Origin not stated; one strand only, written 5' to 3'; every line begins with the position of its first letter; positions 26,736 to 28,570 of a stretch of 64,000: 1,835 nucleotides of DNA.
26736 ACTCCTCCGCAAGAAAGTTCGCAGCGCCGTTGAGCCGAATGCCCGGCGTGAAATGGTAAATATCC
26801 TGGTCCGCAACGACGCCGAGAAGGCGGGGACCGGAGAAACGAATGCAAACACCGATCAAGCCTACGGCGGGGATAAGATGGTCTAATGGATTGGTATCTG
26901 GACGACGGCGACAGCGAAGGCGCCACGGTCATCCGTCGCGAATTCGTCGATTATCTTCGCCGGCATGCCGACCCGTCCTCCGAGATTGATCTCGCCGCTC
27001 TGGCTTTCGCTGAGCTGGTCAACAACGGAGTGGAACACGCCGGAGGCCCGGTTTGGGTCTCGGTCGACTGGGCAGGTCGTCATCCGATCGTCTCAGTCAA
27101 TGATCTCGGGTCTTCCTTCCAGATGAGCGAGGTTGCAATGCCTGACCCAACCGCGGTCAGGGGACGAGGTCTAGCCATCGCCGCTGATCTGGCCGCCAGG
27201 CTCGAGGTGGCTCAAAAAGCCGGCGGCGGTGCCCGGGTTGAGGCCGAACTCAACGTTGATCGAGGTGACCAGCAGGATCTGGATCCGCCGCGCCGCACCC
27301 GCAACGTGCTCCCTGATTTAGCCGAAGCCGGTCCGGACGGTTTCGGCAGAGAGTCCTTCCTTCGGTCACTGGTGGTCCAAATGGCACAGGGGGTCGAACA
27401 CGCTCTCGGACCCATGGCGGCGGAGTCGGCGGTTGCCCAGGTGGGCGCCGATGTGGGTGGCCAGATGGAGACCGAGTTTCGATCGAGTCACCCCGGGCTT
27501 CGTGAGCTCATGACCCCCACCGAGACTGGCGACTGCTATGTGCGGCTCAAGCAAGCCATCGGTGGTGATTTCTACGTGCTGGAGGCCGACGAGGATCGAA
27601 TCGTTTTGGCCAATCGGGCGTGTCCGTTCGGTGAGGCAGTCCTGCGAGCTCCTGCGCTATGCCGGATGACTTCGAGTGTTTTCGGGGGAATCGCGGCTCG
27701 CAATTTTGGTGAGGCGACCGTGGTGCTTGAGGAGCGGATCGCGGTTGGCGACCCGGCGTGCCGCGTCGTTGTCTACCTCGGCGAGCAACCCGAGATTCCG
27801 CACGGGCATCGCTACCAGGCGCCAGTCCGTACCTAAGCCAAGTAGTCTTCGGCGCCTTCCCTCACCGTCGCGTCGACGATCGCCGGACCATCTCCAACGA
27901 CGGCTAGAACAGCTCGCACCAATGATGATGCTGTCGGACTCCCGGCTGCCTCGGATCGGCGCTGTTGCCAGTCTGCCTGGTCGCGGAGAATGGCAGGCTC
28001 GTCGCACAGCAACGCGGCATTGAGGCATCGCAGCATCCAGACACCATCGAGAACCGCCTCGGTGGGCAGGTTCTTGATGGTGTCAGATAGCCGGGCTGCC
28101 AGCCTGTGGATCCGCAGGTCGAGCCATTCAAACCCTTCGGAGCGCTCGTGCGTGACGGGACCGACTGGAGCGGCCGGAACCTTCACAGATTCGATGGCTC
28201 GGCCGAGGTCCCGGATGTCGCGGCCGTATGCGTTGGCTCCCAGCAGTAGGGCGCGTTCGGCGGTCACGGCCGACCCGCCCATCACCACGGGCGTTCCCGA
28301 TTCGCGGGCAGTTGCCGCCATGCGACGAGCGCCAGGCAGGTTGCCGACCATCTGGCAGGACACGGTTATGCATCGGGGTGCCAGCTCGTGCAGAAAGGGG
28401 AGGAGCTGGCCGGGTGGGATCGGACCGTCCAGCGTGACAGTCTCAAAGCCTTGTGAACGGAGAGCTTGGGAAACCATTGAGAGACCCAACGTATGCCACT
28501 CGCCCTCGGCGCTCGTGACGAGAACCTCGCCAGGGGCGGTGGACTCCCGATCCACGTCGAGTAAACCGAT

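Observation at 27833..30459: Stand-alone B12-binding module translationally coupled to a PAS-GAF-PP2C phosphatase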

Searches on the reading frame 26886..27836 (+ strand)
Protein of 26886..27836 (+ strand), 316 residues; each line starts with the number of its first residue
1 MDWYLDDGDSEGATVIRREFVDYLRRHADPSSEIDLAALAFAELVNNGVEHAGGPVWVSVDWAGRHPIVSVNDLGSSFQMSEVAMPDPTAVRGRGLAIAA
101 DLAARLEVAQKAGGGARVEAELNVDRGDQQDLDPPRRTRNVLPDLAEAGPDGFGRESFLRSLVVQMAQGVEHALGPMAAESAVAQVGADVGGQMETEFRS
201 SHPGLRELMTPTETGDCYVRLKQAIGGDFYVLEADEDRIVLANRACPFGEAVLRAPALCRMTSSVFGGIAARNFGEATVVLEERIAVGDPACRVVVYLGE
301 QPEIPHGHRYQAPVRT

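Call 4: search_protein_families(library=pfam, proteins=[window:26886-27833:+], max_evalue=0.01)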
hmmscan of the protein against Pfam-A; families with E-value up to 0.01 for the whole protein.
window:26886-27833:+ (316 aa): 3 families
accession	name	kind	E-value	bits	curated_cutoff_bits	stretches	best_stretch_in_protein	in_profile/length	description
PF18546.6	MetOD1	-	2.7e-13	50.6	23.8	1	174-296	13-141/142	Methanogen output domain 1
PF13581.12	HATPase_c_2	-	1.9e-08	34.8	27.4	1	14-116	9-121/127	Histidine kinase-like ATPase domain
PF02518.31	HATPase_c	-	8.6e-06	26.6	26.4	1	38-124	7-109/111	Histidine kinase-, DNA gyrase B-, and HSP90-like ATPase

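Call 35: find_encoding_contigs(protein=window:26886-27836:+, flank=10000, max_places=2)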
Protein window:26886-27836:+ (316 aa): no gene with exactly this product is on record in the collection.

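Call 45: search_solved_structures(query=window:26886-27833:+, max_evalue=1, show_alignments=1)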
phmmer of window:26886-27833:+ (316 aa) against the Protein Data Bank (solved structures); distinct sequences matched with E-value up to 1: 0.

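Call 67: find_homologous_proteins(query=window:26886-27833:+, max_evalue=0.001)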
Query window:26886-27833:+ (316 aa): 1610 proteins with E <= 0.001 among 8000 candidates; the best 120 are listed.
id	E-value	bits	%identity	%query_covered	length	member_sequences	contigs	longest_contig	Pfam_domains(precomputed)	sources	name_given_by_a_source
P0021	5.7e-207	704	100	100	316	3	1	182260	PF13581.13,PF02518.32,PF18546.7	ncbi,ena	-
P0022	2.5e-189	646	90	99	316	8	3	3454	PF13581.13,PF18546.7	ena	-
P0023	3.2e-187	639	90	100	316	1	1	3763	PF13581.13,PF02518.32,PF18546.7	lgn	-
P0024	2.2e-181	620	87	100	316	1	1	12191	PF13581.13,PF02518.32,PF18546.7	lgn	-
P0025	3.4e-180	616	88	99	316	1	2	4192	PF13581.13,PF02518.32,PF18546.7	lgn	-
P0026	2.1e-179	613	87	99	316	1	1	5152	PF13581.13,PF18546.7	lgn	-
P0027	3.0e-179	613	87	99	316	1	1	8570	PF13581.13,PF18546.7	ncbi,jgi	-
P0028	6.0e-175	599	85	99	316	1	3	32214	PF13581.13,PF02518.32,PF18546.7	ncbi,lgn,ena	-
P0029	1.1e-157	542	75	99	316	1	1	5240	PF13581.13,PF18546.7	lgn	-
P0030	6.1e-150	517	73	99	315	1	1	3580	PF13581.13,PF02518.32,PF18546.7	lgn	-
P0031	1.3e-146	506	72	99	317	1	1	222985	PF13581.13,PF02518.32,PF18546.7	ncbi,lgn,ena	-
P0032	9.1e-146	503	74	99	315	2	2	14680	PF13581.13,PF02518.32,PF18546.7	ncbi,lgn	-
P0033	2.8e-139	482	70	99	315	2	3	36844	PF13581.13,PF02518.32,PF18546.7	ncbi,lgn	-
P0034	2.0e-138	479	71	100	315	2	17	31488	PF13581.13,PF18546.7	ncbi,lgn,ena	-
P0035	1.0e-131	457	67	99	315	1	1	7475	PF13581.13,PF02518.32,PF18546.7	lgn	-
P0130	1.5e-98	348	57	99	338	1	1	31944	PF13581.13,PF02518.32,PF18546.7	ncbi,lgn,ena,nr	ncbi:MAG TPA: ATP-binding protein [Jiangellales bacterium]|nr:ATP-binding protein [Jiangellales bact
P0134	2.4e-98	347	54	98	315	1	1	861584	PF13581.13,PF02518.32,PF18546.7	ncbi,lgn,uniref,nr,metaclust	ncbi:methanogen output domain 1-containing protein [Micromonospora mirobrigensis]|uniref:Anti-sigma 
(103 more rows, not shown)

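Call 68: find_encoding_contigs(protein=P0134, flank=7000, max_places=1)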
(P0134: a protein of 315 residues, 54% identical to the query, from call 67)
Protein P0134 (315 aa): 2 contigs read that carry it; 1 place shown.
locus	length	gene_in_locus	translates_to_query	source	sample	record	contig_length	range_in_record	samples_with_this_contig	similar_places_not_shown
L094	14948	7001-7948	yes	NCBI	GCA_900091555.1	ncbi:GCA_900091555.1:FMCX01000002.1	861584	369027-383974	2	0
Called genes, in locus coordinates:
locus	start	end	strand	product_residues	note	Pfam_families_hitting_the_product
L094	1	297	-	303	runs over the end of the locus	PF00480:ROK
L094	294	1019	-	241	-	PF00392:GntR, PF12802:MarR_2 (weak), PF07702:UTRA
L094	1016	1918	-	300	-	PF00528:BPD_transp_1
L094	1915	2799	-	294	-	PF00528:BPD_transp_1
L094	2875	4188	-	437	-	PF01547:SBP_bac_1, PF13416:SBP_bac_8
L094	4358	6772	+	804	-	PF02638:GHL10, PF14871:GHL6 (weak)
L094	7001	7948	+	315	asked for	PF13581:HATPase_c_2, PF02518:HATPase_c (weak), PF18546:MetOD1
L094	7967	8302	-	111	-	-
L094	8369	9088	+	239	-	-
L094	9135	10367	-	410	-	PF07690:MFS_1, PF13347:MFS_2 (faint), PF07690:MFS_1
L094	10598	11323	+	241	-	PF02230:Abhydrolase_2 (weak)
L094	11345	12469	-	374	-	PF13515:FUSC_2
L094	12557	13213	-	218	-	PF17940:TetR_C_31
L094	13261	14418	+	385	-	PF01266:DAO (weak), PF01494:FAD_binding_3, PF13450:NAD_binding_8 (weak)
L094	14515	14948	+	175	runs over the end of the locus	PF12680:SnoaL_2 (weak)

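Call 69: find_encoding_contigs(protein=P0130, flank=7000, max_places=1)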
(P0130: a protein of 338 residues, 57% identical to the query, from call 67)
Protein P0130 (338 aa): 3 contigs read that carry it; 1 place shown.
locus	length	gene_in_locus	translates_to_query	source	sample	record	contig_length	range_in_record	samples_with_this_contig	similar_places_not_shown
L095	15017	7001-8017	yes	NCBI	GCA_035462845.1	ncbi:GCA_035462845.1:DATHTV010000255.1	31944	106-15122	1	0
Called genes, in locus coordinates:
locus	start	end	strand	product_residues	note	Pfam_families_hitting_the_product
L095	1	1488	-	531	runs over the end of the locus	PF00932:LTD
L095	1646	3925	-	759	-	PF18072:FGAR-AT_linker, PF00586:AIRS, PF02769:AIRS_C, PF00586:AIRS, PF02769:AIRS_C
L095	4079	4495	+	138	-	PF00011:HSP20, PF17886:ArsA_HSP20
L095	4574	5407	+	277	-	PF20240:DUF6597 (weak), PF00165:HTH_AraC (faint), PF12833:HTH_18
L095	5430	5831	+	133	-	PF00903:Glyoxalase, PF18029:Glyoxalase_6 (weak)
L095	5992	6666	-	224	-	PF07685:GATase_3 (weak), PF13507:GATase_5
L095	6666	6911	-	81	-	PF02700:PurS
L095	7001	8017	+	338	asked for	PF13581:HATPase_c_2, PF02518:HATPase_c, PF18546:MetOD1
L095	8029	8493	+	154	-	PF04075:F420H2_quin_red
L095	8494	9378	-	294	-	PF01259:SAICAR_synt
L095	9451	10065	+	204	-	PF00497:SBP_bac_3 (faint)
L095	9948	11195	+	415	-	PF00005:ABC_tran, PF13304:AAA_21 (weak), PF19851:DUF6326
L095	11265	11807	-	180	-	PF03729:DUF308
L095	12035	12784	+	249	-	PF00376:MerR, PF13411:MerR_1, PF07739:TipAS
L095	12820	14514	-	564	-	-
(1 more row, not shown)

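Call 78: search_protein_families(library=ncbifam, proteins=[window:26886-27833:+], max_evalue=0.001)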
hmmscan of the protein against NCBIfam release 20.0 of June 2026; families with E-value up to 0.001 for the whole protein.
window:26886-27833:+ (316 aa): 1 family
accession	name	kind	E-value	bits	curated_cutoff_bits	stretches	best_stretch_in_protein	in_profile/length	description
NF041045.1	RsbA_anti_sig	subfamily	7.6e-09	35.2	210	1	12-120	190-300/303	anti-sigma factor RsbA family regulatory protein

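Call 92: predict_structure(alignment_id=A4)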
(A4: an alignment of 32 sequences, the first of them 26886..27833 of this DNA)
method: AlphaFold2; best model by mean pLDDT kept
length: 316 residues; sequences in the alignment: 32
mean_pLDDT: 80.1   pTM: 0.50
mean pLDDT of the five models: 80.1, 76.8, 75.2, 73.8, 71.5
residues with pLDDT >= 90: 97; 70-90: 155; 50-70: 51; < 50: 13
segments of 3 or more residues with pLDDT < 50: 130-139
pLDDT, mean of each block of 10 residues (from residue 1): 90 90 84 93 95 91 88 87 72 62 71 84 78 41 68 72 71 73 77 86 90 94 86 96 81 65 83 91 61 89 82 71
secondary structure, 60 per line:
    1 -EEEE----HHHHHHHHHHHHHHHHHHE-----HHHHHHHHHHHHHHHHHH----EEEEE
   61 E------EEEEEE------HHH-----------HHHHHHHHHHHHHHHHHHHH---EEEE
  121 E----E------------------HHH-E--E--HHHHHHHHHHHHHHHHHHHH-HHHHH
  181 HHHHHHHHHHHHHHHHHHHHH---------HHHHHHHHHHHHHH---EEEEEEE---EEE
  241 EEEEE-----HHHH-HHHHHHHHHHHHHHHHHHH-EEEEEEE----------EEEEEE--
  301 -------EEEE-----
elements in order: E2-5 H10-27 H34-51 E56-61 E68-73 H94-113 E117-121 H155-174 H176-201 H211-224 E228-234 E238-245 H251-254 H256-274 E276-282 E293-298 E308-311

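Call 94: fold_search(model_id=the predicted structure, library=pdb)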
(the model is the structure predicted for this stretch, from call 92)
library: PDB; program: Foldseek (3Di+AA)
matches with E <= 10: 341; with E <= 0.001: 2
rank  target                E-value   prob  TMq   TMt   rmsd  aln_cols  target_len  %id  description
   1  7b6d_A                5.4e-04  1.00  0.38  0.67   3.5       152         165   14  Drosophila melanogaster TRAPPCore (C1, C2, C2L, C3a/b, C4, C5, C6 subunits) (released 2021-06-09)
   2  7e8t_F                9.6e-04  1.00  0.34  0.53  11.0       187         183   13  Monomer of Ypt32-TRAPPII (released 2022-02-09)
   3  6aq3_E                1.0e-03  1.00  0.35  0.59   4.8       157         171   14  Crystal structure of a trafficking protein particle complex subunit 3 from Naegleria fowleri covalently bound to palmi (released 2017-08-30)
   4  6aq3_F                1.2e-03  1.00  0.31  0.53   5.6       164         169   13  Crystal structure of a trafficking protein particle complex subunit 3 from Naegleria fowleri covalently bound to palmi (released 2017-08-30)
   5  6iy8_C                1.6e-03  1.00  0.30  0.22  11.7       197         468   13  DmpR-phenol complex of Pseudomonas putida (released 2020-06-10)
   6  6aq3_B                1.8e-03  1.00  0.35  0.59   4.6       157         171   15  Crystal structure of a trafficking protein particle complex subunit 3 from Naegleria fowleri covalently bound to palmi (released 2017-08-30)
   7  7kmt_F                1.8e-03  1.00  0.35  0.55  10.6       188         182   14  Structure of the yeast TRAPPIII-Ypt1(Rab1) complex (released 2021-06-02)
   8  7b6d_G                2.1e-03  1.00  0.33  0.56   5.6       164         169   11  Drosophila melanogaster TRAPPCore (C1, C2, C2L, C3a/b, C4, C5, C6 subunits) (released 2021-06-09)
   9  3cue_E                2.1e-03  1.00  0.36  0.55  11.7       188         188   15  Crystal structure of a TRAPP subassembly activating the Rab Ypt1p (released 2008-07-08)
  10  7u05_F                2.1e-03  1.00  0.34  0.53  12.2       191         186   14  Structure of the yeast TRAPPII-Rab11/Ypt32 complex in the closed/closed state (composite structure) (released 2022-04-27)
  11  6aq3_C                2.7e-03  1.00  0.35  0.60   4.6       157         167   15  Crystal structure of a trafficking protein particle complex subunit 3 from Naegleria fowleri covalently bound to palmi (released 2017-08-30)
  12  6iy8_B                2.9e-03  1.00  0.31  0.22   4.9       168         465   15  DmpR-phenol complex of Pseudomonas putida (released 2020-06-10)
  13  6aq3_D                3.6e-03  1.00  0.33  0.55   5.3       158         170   15  Crystal structure of a trafficking protein particle complex subunit 3 from Naegleria fowleri covalently bound to palmi (released 2017-08-30)
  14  7e2c_C                3.6e-03  1.00  0.35  0.55   8.4       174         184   14  Monomer of TRAPPII (open) (released 2022-02-09)
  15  5fru_A                3.8e-03  1.00  0.33  0.50   4.0       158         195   14  crystal structure of the phenol-responsive sensory domain of the transcription activator PoxR (released 2016-03-30)
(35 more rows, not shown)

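Call 95: find_encoding_contigs(protein=P0021, flank=10000, max_places=2)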
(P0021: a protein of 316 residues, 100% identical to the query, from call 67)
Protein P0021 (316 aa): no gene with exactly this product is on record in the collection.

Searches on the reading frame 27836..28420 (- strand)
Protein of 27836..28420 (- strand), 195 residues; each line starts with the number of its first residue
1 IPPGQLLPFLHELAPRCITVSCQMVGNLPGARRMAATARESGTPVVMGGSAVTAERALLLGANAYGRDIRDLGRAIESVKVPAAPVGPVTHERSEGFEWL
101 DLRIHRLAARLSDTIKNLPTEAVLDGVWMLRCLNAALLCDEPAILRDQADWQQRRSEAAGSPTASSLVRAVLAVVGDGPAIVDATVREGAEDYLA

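Call 71: search_solved_structures(query=window:27836-28420:-, max_evalue=0.001, show_alignments=5)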
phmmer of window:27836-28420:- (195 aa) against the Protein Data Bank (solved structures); distinct sequences matched with E-value up to 0.001: 2.
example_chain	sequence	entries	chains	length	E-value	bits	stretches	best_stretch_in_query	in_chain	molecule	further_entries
8j2w_A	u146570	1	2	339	1.8e-05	27.9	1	1-177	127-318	Cobalamin-binding protein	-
8j2x_A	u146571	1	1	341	1.9e-05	27.9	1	1-177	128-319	Cobalamin-binding protein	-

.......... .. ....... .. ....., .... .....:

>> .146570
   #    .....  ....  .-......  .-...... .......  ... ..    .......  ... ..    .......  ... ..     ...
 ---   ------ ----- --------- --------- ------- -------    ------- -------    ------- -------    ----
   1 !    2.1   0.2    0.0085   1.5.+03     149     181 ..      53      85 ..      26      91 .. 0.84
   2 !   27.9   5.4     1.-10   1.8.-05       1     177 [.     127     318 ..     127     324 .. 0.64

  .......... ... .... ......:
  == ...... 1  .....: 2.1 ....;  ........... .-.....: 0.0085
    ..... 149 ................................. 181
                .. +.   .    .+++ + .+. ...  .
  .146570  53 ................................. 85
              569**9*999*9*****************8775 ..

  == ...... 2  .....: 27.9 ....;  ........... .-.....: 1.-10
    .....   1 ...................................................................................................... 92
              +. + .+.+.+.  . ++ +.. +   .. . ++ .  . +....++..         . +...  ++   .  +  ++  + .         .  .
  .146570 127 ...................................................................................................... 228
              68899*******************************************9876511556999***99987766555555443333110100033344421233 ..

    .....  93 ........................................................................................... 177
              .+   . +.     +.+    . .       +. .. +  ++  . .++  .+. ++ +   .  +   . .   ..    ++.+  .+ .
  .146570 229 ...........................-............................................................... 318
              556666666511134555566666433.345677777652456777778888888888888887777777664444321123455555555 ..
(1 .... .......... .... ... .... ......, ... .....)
